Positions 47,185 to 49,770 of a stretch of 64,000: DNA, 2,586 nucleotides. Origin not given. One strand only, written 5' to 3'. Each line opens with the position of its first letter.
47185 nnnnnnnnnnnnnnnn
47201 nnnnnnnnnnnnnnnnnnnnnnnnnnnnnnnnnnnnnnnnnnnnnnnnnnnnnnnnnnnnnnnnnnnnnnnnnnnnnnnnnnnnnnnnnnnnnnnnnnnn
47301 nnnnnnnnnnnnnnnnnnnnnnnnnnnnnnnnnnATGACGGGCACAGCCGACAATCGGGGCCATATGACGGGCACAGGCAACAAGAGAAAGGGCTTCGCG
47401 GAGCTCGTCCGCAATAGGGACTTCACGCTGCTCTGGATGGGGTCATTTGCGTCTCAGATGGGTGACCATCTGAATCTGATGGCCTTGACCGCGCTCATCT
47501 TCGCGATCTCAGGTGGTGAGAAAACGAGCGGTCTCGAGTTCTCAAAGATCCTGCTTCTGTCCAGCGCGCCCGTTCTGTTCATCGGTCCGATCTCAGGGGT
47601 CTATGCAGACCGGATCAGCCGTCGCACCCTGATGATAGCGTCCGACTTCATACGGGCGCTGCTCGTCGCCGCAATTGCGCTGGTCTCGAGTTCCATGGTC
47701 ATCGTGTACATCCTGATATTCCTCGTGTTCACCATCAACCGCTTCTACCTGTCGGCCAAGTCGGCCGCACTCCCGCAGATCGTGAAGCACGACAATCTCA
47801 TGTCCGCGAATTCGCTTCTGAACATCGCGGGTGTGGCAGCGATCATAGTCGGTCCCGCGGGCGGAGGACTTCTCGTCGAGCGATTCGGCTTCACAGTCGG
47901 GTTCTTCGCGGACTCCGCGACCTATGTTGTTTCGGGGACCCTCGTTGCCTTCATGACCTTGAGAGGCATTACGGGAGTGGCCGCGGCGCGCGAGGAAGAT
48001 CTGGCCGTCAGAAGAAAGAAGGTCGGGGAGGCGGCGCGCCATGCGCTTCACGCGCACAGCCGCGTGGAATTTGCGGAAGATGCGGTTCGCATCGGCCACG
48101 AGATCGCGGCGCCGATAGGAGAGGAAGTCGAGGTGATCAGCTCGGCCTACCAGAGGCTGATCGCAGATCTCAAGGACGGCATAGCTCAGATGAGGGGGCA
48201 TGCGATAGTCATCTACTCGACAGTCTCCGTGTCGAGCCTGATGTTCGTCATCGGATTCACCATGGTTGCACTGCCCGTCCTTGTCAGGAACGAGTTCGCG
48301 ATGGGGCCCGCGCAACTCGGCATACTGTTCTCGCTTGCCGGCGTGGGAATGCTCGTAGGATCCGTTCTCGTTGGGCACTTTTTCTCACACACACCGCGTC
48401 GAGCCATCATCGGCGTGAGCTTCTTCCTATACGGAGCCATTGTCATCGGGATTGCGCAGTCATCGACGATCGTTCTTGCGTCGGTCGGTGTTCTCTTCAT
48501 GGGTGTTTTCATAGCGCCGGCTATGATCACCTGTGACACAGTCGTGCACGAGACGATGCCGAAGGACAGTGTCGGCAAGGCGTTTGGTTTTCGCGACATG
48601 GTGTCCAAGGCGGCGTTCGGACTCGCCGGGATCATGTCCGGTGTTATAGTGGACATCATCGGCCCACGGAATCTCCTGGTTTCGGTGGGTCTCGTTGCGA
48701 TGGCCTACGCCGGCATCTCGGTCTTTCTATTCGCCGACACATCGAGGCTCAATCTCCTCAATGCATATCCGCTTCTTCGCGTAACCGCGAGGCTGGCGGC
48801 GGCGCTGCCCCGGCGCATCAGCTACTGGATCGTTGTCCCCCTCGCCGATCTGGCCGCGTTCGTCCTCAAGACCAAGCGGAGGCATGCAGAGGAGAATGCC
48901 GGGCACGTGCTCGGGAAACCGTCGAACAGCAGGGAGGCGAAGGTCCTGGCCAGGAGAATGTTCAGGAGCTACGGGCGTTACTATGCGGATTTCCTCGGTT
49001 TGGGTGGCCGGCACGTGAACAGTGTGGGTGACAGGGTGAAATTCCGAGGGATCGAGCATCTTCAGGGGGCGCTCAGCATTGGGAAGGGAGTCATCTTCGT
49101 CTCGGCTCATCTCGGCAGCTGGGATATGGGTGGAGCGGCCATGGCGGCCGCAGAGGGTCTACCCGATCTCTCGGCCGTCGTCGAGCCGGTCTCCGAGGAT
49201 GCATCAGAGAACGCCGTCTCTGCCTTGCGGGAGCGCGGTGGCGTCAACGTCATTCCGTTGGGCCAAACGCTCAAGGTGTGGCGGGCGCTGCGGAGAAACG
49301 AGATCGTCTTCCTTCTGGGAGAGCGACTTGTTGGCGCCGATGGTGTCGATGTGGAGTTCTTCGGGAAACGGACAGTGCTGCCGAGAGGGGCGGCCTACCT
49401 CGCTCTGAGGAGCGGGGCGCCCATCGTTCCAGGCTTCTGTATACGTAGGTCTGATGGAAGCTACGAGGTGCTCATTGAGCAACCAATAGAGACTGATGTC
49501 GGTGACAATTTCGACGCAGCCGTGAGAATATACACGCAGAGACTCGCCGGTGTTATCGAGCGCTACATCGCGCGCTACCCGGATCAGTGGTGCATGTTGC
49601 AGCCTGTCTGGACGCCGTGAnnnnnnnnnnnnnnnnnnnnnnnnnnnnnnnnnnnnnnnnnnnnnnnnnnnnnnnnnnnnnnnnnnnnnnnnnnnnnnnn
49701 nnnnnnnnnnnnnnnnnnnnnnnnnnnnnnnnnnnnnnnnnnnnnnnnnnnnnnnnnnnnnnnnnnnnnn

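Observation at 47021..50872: MFS-transporter/lipid-A-type acyltransferase fusion plus PimA-like mannosyltransferase behind a PhaR-like regulator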

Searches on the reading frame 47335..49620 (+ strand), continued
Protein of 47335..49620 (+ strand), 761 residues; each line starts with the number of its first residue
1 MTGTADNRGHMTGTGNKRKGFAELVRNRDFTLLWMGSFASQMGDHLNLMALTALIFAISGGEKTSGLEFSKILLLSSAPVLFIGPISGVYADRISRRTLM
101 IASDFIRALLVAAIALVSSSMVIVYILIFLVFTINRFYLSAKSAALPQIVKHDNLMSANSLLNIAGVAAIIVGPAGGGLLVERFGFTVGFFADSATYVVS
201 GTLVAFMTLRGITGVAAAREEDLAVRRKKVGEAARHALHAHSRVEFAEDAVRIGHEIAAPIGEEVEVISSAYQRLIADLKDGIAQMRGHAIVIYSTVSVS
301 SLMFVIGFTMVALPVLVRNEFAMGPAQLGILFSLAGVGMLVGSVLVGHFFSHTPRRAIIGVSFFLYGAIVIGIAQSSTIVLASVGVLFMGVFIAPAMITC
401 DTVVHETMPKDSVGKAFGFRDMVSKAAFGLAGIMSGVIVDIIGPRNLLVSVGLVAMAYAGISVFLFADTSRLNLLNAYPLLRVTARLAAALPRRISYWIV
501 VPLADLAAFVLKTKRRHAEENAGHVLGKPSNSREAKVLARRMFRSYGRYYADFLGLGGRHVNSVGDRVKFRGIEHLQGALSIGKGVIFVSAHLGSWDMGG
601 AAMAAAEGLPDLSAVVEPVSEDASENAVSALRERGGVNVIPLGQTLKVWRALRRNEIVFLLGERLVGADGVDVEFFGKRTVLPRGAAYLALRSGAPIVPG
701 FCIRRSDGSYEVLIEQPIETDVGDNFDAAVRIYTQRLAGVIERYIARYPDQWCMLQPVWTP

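Call 45: fold_search(model_id=the predicted structure, library=pdb)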
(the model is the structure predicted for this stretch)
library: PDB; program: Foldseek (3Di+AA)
matches with E <= 10: 758; with E <= 0.001: 443
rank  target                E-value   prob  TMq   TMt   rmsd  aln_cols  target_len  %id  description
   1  5oce_B                1.6e-12  1.00  0.29  0.85   2.3       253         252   29  THE MOLECULAR MECHANISM OF SUBSTRATE RECOGNITION AND CATALYSIS OF THE MEMBRANE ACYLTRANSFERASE PatA -- Complex of PatA (released 2017-12-27)
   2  5oce_A                2.3e-12  1.00  0.30  0.85   2.2       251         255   31  THE MOLECULAR MECHANISM OF SUBSTRATE RECOGNITION AND CATALYSIS OF THE MEMBRANE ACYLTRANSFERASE PatA -- Complex of PatA (released 2017-12-27)
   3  5f2z_C                2.7e-12  1.00  0.30  0.88   2.4       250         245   30  Crystal structure of membrane associated PatA from Mycobacterium smegmatis in complex with palmitate - P21 space group (released 2016-03-09)
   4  5f2z_A                2.7e-12  1.00  0.30  0.86   2.4       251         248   30  Crystal structure of membrane associated PatA from Mycobacterium smegmatis in complex with palmitate - P21 space group (released 2016-03-09)
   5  5f2t_A                4.8e-12  1.00  0.30  0.88   2.3       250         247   30  Crystal structure of membrane associated PatA from Mycobacterium smegmatis in complex with palmitate - C 2 space group (released 2016-03-09)
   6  5f2z_B                5.1e-12  1.00  0.30  0.86   2.2       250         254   31  Crystal structure of membrane associated PatA from Mycobacterium smegmatis in complex with palmitate - P21 space group (released 2016-03-09)
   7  5f2z_D                6.5e-12  1.00  0.30  0.84   2.6       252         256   30  Crystal structure of membrane associated PatA from Mycobacterium smegmatis in complex with palmitate - P21 space group (released 2016-03-09)
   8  5f31                  6.8e-12  1.00  0.29  0.84   2.3       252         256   30  Crystal structure of membrane associated PatA from Mycobacterium smegmatis in complex with palmitate - P 42 21 2 space g (released 2016-03-09)
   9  5f2t_B                7.3e-12  1.00  0.30  0.83   2.3       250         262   30  Crystal structure of membrane associated PatA from Mycobacterium smegmatis in complex with palmitate - C 2 space group (released 2016-03-09)
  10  7ojt_A                1.2e-11  1.00  0.29  0.86   2.4       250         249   30  Crystal structure of unliganded PatA, a membrane associated acyltransferase from Mycobacterium smegmatis (released 2021-10-27)
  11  5f34_C                1.3e-11  1.00  0.29  0.85   2.5       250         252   30  Crystal structure of membrane associated PatA from Mycobacterium smegmatis in complex with S-hexadecyl Coenzyme A - P2 (released 2016-03-09)
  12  5f34_A                1.4e-11  1.00  0.29  0.85   2.3       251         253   29  Crystal structure of membrane associated PatA from Mycobacterium smegmatis in complex with S-hexadecyl Coenzyme A - P2 (released 2016-03-09)
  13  5knk                  3.1e-09  1.00  0.29  0.63   5.3       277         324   19  Lipid A secondary acyltransferase LpxM from Acinetobacter baumannii with catalytic residue substitution (E127A) (released 2016-09-28)
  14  5kn7                  5.1e-09  1.00  0.29  0.64   6.3       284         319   20  Lipid A secondary acyltransferase LpxM from Acinetobacter baumannii (released 2016-09-28)
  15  8thr                  6.3e-09  1.00  0.42  0.78   6.5       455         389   14  Structure of the human vesicular monoamine transporter 2 (VMAT2) bound to tetrabenazine in an occluded conformation (released 2023-10-25)
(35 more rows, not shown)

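Call 75: search_protein_families(library=ncbifam, proteins=[P0366, P0372, P0373, P0374, P0375, P0376, P0378, P0379, P0380, P0381], max_evalue=1e-20)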
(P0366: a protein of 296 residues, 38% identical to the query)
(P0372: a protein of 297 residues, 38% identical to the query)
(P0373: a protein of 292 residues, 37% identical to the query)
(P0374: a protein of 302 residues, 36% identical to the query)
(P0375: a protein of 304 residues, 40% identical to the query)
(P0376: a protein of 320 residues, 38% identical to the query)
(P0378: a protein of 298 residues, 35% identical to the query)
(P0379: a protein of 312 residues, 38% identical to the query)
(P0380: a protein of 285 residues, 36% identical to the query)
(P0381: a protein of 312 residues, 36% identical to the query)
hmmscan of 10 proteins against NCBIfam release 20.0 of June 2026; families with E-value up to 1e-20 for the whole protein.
P0366 (296 aa): 6 families
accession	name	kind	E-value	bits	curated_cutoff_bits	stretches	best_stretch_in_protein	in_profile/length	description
NF005919.0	PRK07920.1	equivalog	3.5e-44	151.1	209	1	15-289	24-300/311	phosphatidylinositol mannoside acyltransferase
NF006270.0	PRK08419.1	equivalog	3.7e-44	151.2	248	1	5-284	9-290/298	lipid A biosynthesis lauroyl acyltransferase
TIGR02207.1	lipid_A_htrB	subfamily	2.6e-27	96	297.8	1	4-284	17-293/303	LpxL/LpxP family Kdo(2)-lipid IV(A) lauroyl/palmitoleoyl acyltransferase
NF005150.0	PRK06628.1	equivalog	9.6e-27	94.1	350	1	41-282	51-288/290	lipid A biosynthesis lauroyl acyltransferase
NF005120.0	PRK06553.1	equivalog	6.8e-26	91.3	273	1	39-282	59-306/308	lipid A biosynthesis lauroyl acyltransferase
NF006487.0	PRK08905.1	equivalog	1.3e-23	83.4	281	1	5-277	3-268/290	lysophospholipid acyltransferase family protein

P0372 (297 aa): 4 families
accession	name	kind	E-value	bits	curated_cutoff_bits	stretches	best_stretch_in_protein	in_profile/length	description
NF005919.0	PRK07920.1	equivalog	2.9e-45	154.6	209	1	5-286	13-295/311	phosphatidylinositol mannoside acyltransferase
NF006270.0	PRK08419.1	equivalog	1.1e-26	93.9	248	1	7-284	10-288/298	lipid A biosynthesis lauroyl acyltransferase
NF006487.0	PRK08905.1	equivalog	7.4e-26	90.8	281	1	13-282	9-271/290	lysophospholipid acyltransferase family protein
NF005120.0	PRK06553.1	equivalog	4.2e-22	78.9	273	1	9-285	29-307/308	lipid A biosynthesis lauroyl acyltransferase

P0373 (292 aa): 3 families
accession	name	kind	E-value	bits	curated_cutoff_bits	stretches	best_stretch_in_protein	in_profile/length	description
NF005919.0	PRK07920.1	equivalog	2.4e-46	158.2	209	1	13-287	21-296/311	phosphatidylinositol mannoside acyltransferase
NF006270.0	PRK08419.1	equivalog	1.1e-38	133.3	248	1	5-286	8-290/298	lipid A biosynthesis lauroyl acyltransferase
NF006487.0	PRK08905.1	equivalog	8.7e-26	90.6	281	1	16-277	12-266/290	lysophospholipid acyltransferase family protein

P0374 (302 aa): 5 families
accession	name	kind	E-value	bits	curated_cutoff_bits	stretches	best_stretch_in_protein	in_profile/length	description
NF005919.0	PRK07920.1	equivalog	1.3e-50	172.3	209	1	6-287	14-295/311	phosphatidylinositol mannoside acyltransferase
NF006270.0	PRK08419.1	equivalog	6.8e-42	143.8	248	1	4-285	7-288/298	lipid A biosynthesis lauroyl acyltransferase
NF006487.0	PRK08905.1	equivalog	2.1e-27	95.9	281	1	11-292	8-281/290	lysophospholipid acyltransferase family protein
NF005150.0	PRK06628.1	equivalog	1.6e-22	80.2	350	1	47-285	56-288/290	lipid A biosynthesis lauroyl acyltransferase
NF005120.0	PRK06553.1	equivalog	3.3e-22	79.2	273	1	15-285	35-306/308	lipid A biosynthesis lauroyl acyltransferase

P0375 (304 aa): 3 families
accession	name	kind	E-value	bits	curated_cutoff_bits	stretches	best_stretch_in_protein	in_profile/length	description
NF005919.0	PRK07920.1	equivalog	1.8e-48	165.2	209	1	14-290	22-297/311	phosphatidylinositol mannoside acyltransferase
NF006270.0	PRK08419.1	equivalog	2.8e-33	115.5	248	1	16-283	19-285/298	lipid A biosynthesis lauroyl acyltransferase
NF006487.0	PRK08905.1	equivalog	1.5e-21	76.7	281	1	17-279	13-266/290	lysophospholipid acyltransferase family protein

P0376 (320 aa): 5 families
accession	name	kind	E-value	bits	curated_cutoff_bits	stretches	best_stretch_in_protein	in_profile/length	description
NF005919.0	PRK07920.1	equivalog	1.8e-49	168.5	209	1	38-316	23-302/311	phosphatidylinositol mannoside acyltransferase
NF006270.0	PRK08419.1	equivalog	9.4e-30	103.9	248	1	34-309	14-290/298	lipid A biosynthesis lauroyl acyltransferase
NF006487.0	PRK08905.1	equivalog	5.2e-24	84.8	281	1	38-301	11-267/290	lysophospholipid acyltransferase family protein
NF005150.0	PRK06628.1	equivalog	5.3e-24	85.1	350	1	62-308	48-289/290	lipid A biosynthesis lauroyl acyltransferase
NF005120.0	PRK06553.1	equivalog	4.5e-21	75.5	273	1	65-308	61-307/308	lipid A biosynthesis lauroyl acyltransferase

P0378 (298 aa): 3 families
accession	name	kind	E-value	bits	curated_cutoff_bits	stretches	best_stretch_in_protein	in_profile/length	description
NF006270.0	PRK08419.1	equivalog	4.3e-39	134.6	248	1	4-285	7-289/298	lipid A biosynthesis lauroyl acyltransferase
NF005919.0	PRK07920.1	equivalog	1e-38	133.1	209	1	5-293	13-302/311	phosphatidylinositol mannoside acyltransferase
NF005120.0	PRK06553.1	equivalog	2.4e-23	83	273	1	56-285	74-307/308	lipid A biosynthesis lauroyl acyltransferase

P0379 (312 aa): 3 families
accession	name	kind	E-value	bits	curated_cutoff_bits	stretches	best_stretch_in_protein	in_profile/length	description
NF005919.0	PRK07920.1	equivalog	1.6e-54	185.1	209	1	26-311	13-296/311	phosphatidylinositol mannoside acyltransferase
NF006270.0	PRK08419.1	equivalog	1.6e-28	99.9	248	1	36-310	18-290/298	lipid A biosynthesis lauroyl acyltransferase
NF006487.0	PRK08905.1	equivalog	4.5e-26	91.6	281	1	33-304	8-270/290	lysophospholipid acyltransferase family protein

P0380 (285 aa): 5 families
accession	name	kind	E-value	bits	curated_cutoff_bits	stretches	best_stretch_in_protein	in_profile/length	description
NF006270.0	PRK08419.1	equivalog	4.2e-41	141.2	248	1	16-284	17-289/298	lipid A biosynthesis lauroyl acyltransferase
NF005919.0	PRK07920.1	equivalog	8.4e-37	126.9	209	1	17-284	23-294/311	phosphatidylinositol mannoside acyltransferase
NF005120.0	PRK06553.1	equivalog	5.5e-26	91.6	273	1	55-284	73-307/308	lipid A biosynthesis lauroyl acyltransferase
NF005150.0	PRK06628.1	equivalog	2.4e-22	79.7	350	1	59-284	67-289/290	lipid A biosynthesis lauroyl acyltransferase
TIGR02207.1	lipid_A_htrB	subfamily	1.7e-21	76.9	297.8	1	8-284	17-292/303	LpxL/LpxP family Kdo(2)-lipid IV(A) lauroyl/palmitoleoyl acyltransferase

P0381 (312 aa): 4 families
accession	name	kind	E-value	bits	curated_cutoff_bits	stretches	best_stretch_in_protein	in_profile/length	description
NF005919.0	PRK07920.1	equivalog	7.1e-44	150.1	209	1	4-286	12-295/311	phosphatidylinositol mannoside acyltransferase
NF006270.0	PRK08419.1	equivalog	6.7e-25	88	248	1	13-280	16-284/298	lipid A biosynthesis lauroyl acyltransferase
NF005120.0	PRK06553.1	equivalog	1.1e-23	84.1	273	1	41-285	60-307/308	lipid A biosynthesis lauroyl acyltransferase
NF005150.0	PRK06628.1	equivalog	6.7e-21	75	350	1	40-284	49-288/290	lipid A biosynthesis lauroyl acyltransferase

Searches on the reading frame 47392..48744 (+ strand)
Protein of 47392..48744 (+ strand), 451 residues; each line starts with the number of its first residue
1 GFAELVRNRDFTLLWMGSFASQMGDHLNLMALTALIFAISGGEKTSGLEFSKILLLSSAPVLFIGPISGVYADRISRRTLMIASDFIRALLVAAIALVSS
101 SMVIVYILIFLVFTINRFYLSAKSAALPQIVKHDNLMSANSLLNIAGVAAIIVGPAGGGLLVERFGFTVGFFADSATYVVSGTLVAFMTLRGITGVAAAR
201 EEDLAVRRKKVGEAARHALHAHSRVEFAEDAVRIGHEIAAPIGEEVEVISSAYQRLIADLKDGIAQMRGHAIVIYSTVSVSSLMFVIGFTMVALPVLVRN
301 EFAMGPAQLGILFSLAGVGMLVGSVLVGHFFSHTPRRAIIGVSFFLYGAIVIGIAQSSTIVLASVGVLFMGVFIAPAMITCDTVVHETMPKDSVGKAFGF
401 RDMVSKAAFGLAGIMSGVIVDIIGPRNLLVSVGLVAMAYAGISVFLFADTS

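Call 62: find_related_loci(query=A4, collection=genome_contigs, flank=10000)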
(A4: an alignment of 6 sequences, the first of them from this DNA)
Query A4 (451 aa) in genome_contigs; peptide patterns used: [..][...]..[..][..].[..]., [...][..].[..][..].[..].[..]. (x = any residue, [..] = any of these).
228 stretches matched a pattern; 157 encode a relative of the query (tblastn E <= 1e-3); the best 80 are kept; 80 distinct loci.
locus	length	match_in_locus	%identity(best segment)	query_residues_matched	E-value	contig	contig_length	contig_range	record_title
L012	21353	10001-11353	90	1-451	0e+0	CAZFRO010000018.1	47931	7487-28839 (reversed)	MAG TPA_asm: uncultured bacterium isolate SRP077602_co1_312 genome assembly, contig: NODE_1872_length_47931_cov_61.02951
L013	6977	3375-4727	87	1-451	0e+0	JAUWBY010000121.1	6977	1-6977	MAG: Candidatus Eisenbacteria bacterium isolate CSMAG_2124 CSMAG_2124_k141_1084083_length_6977_cov_7.0000, whole genome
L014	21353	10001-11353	68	1-451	0e+0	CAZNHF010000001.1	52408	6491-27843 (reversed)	MAG TPA_asm: uncultured bacterium isolate binchicken_co109_8 genome assembly, contig: NODE_31_length_52408_cov_8.263213,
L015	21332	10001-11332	66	7-451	0e+0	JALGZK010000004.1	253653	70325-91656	MAG: bacterium isolate BHB10-38_Bin_124 BHB10-38_Bin_124_scaffold_17, whole genome shotgun sequence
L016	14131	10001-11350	65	1-451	0e+0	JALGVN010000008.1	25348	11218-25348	MAG: bacterium isolate AB_69_Bin_103 AB_69_Bin_103_scaffold_1755, whole genome shotgun sequence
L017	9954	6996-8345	61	1-451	1e-179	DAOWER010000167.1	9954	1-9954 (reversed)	MAG TPA_asm: Candidatus Eisenbacteria bacterium isolate CSMAG_1944 CSMAG_1944_k141_6310068_length_9954_cov_17.6882, whol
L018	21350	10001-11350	61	1-451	1e-179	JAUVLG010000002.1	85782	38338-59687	MAG: Candidatus Eisenbacteria bacterium isolate CSMAG_500 CSMAG_500_k141_508261_length_85782_cov_20.8399, whole genome s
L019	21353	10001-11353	63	1-451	3e-179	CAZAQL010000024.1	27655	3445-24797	MAG TPA_asm: uncultured bacterium isolate SRP332253_co2_145 genome assembly, contig: NODE_1567_length_27655_cov_4.148623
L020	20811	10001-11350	61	1-451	7e-179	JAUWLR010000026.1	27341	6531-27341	MAG: Candidatus Eisenbacteria bacterium isolate CSMAG_2377 CSMAG_2377_k141_638603_length_27341_cov_13.9886, whole genome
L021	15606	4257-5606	61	1-451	8e-175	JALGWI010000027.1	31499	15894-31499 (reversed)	MAG: bacterium isolate Meg22_46_Bin_130 Meg22_46_Bin_130_scaffold_1285, whole genome shotgun sequence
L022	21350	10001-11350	61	1-451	1e-173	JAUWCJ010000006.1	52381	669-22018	MAG: Candidatus Eisenbacteria bacterium isolate CSMAG_2135 CSMAG_2135_k141_1838877_length_52381_cov_12.1215, whole genom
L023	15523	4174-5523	58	1-451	9e-173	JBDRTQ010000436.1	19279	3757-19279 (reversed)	MAG: Candidatus Eisenbacteria bacterium isolate MEGAHIT-group-3.92 k141_769421, whole genome shotgun sequence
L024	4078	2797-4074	64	1-426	2e-177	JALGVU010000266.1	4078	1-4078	MAG: bacterium isolate Meg19_46_Bin_182 Meg19_46_Bin_182_scaffold_70489, whole genome shotgun sequence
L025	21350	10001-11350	61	1-451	1e-170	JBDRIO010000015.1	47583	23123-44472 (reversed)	MAG: Candidatus Eisenbacteria bacterium isolate MEGAHIT-group-1.590 k141_12587209, whole genome shotgun sequence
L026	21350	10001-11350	56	1-451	5e-169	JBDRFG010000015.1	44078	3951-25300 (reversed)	MAG: Candidatus Eisenbacteria bacterium isolate MEGAHIT-group-1.358 k141_11512043, whole genome shotgun sequence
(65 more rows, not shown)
